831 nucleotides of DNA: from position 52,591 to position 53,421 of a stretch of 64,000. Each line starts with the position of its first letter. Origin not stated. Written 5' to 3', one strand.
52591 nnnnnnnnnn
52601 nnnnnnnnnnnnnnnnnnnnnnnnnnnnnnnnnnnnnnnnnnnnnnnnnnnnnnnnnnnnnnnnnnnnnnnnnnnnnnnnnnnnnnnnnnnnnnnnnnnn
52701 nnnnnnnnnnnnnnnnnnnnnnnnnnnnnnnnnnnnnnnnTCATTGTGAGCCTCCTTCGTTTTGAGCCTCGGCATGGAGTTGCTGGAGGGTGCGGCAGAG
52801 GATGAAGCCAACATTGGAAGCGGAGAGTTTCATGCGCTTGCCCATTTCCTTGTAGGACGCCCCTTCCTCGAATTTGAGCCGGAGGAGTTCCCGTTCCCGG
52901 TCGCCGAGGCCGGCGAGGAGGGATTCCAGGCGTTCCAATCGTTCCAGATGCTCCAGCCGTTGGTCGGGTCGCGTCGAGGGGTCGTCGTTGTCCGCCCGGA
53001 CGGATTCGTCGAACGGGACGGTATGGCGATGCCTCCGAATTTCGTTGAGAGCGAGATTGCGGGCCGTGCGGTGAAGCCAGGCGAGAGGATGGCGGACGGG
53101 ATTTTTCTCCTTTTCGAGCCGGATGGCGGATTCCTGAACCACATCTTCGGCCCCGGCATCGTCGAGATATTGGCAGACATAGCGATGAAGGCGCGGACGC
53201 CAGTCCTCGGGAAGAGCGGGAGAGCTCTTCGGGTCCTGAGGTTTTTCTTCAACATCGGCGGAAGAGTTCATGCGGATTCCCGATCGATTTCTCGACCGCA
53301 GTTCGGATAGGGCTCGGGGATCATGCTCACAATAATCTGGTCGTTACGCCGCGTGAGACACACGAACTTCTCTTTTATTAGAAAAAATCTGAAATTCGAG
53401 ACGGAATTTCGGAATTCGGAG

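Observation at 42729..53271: ECF sigma / anti-sigma-vWA fusion / giant internally duplicated membrane protein cluster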

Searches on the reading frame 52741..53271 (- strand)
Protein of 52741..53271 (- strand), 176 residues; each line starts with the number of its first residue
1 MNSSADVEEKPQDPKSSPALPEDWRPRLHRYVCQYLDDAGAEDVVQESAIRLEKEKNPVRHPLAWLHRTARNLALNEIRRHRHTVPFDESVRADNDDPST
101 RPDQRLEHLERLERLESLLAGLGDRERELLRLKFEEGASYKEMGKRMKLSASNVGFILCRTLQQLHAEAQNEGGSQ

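Call 7: search_protein_families(library=pfam, proteins=[window:52741-53271:-], max_evalue=0.1)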
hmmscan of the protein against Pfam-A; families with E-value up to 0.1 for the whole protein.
window:52741-53271:- (176 aa): 5 families
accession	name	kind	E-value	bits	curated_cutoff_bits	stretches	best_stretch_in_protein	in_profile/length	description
PF04542.20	Sigma70_r2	-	2.3e-10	40.6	24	1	22-83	3-70/71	Sigma-70 region 2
PF04545.22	Sigma70_r4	-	5.1e-08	32.7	24.1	1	118-165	1-48/50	Sigma-70, region 4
PF08281.18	Sigma70_r4_2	-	2.7e-07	30.6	25.7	1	113-165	2-54/54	Sigma-70, region 4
PF07638.17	Sigma70_ECF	-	0.0052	17.1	21.1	1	97-154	114-168/185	ECF sigma factor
PF00196.25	GerE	-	0.051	13.7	23.5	1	122-167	3-47/57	Bacterial regulatory proteins, luxR family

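Call 8: search_protein_families(library=ncbifam, proteins=[window:52741-53271:-], max_evalue=0.1)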
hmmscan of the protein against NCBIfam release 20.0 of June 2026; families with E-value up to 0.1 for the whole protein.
window:52741-53271:- (176 aa): 83 families (the best 25 are shown)
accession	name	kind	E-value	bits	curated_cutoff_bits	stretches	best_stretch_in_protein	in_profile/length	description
TIGR02937.1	sigma70-ECF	superfamily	1.2e-23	83.5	42.9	1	25-166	11-162/165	sigma-70 family RNA polymerase sigma factor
NF058625.1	sigma_PG0214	equivalog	2.8e-18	66.2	130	1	25-171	14-163/170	GFO_1088 family ECF-type sigma factor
TIGR02985.1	Sig70_bacteroi1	subfamily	3.4e-17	63.1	126.4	1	24-167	10-160/162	RNA polymerase sigma-70 factor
NF004113.0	PRK05602.1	equivalog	3.8e-16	59.3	208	1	26-173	56-205/211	RNA polymerase sigma factor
TIGR02989.1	Sig-70_gvs1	subfamily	4.9e-13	49.3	124.55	1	26-166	12-155/158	RNA polymerase sigma-70 factor, Rhodopirellula/Verrucomicrobium family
NF009179.0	PRK12527.1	equivalog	8e-13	48.7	162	1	30-162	10-146/159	RNA polymerase sigma factor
NF009176.0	PRK12524.1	equivalog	1.2e-12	48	264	1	13-167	24-182/196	RNA polymerase sigma factor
NF009166.1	PRK12513.1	equivalog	9.9e-12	45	206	1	21-154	28-171/193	RNA polymerase sigma factor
TIGR02950.1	SigM_subfam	subfamily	1.9e-10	40.8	147.95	1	27-167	12-156/159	RNA polymerase sigma factor, SigM family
NF007227.0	PRK09645.1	subfamily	3.2e-10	40.2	202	1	18-154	16-155/177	sigma-70 family RNA polymerase sigma factor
TIGR02983.1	SigE-fam_strep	subfamily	4.8e-10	39.6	141.55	1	25-170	16-159/162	SigE family RNA polymerase sigma factor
TIGR02952.1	Sig70_famx2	equivalog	1e-09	38.6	206.45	1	22-166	18-167/170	ECF subfamily RNA polymerase sigma factor, BldN family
TIGR02959.1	SigZ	equivalog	1.2e-09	38.2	168.65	1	24-154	4-133/170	RNA polymerase sigma factor SigZ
NF041727.1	ECF_sigma_FecI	equivalog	3e-09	37.1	260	1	39-156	36-155/169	ferric citrate uptake sigma factor FecI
NF005448.0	PRK07037.1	equivalog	3.9e-09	36.3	190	1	40-160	38-162/186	RNA polymerase factor sigma-70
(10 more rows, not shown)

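Call 77: search_solved_structures(query=window:52744-53271:-, max_evalue=0.001)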
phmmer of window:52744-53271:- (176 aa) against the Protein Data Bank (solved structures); distinct sequences matched with E-value up to 0.001: 6.
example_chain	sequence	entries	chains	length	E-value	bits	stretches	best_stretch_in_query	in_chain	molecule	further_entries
8x6g_H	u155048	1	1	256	4.1e-06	30.2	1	77-166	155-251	RNA polymerase sigma factor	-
6dv9_F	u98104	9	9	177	2.3e-05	27.7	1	20-153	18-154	ECF RNA polymerase sigma factor SigL | RNA polymerase sigma factor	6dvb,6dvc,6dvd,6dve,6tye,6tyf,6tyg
9m9d_F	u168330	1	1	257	3.4e-05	27.1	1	38-156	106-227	ECF RNA polymerase sigma factor SigE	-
9m9e_F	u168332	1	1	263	3.6e-05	27.1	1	38-156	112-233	ECF RNA polymerase sigma factor SigE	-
9m98_F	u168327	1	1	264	3.7e-05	27.1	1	38-156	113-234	ECF RNA polymerase sigma factor SigE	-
8jzt_A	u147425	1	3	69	0.00074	22.8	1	103-167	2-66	RNA polymerase sigma factor SigF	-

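Call 99: search_protein_families(library=padloc, proteins=[window:52741-53271:-], max_evalue=0.01)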
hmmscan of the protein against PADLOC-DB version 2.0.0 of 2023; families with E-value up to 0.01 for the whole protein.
window:52741-53271:- (176 aa): 0 families

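Call 102: list_cluster_members(proteins=[window:52744-53271:-, window:49475-52744:-, window:42732-49475:-])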
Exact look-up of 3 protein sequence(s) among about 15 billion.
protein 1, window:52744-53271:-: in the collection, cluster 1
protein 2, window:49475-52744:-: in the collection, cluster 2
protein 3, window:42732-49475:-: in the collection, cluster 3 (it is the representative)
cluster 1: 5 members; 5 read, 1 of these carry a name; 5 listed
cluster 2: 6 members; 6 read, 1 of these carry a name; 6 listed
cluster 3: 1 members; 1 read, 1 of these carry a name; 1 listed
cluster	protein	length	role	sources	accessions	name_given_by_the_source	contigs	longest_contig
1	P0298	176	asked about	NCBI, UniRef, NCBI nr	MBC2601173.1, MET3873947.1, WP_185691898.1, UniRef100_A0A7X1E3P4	RNA polymerase sigma factor [Puniceicoccus vermicola] | Sigma-70 family RNA polymerase sigma factor n=1 Tax=Puniceicoccus vermicola TaxID=388746 ... | sigma-70 family RNA polymerase sigma factor [Puniceicoccus vermicola]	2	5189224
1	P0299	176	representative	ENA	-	-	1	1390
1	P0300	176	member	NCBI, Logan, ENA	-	-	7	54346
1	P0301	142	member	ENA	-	-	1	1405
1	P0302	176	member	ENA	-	-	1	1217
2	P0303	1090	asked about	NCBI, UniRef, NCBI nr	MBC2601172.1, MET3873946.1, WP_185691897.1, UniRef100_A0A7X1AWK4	vWA domain-containing protein [Puniceicoccus vermicola] | von Willebrand factor type A domain-containing protein n=1 Tax=Puniceicoccus vermicola ... | von Willebrand factor type A domain-containing protein [Puniceicoccus vermicola]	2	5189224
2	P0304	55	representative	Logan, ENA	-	-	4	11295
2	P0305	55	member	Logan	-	-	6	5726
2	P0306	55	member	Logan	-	-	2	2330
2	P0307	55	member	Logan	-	-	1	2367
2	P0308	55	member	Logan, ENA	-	-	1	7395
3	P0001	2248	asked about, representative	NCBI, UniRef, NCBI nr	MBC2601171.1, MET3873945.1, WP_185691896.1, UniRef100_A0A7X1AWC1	MFS transporter [Puniceicoccus vermicola] | Uncharacterized protein n=1 Tax=Puniceicoccus vermicola TaxID=388746 ...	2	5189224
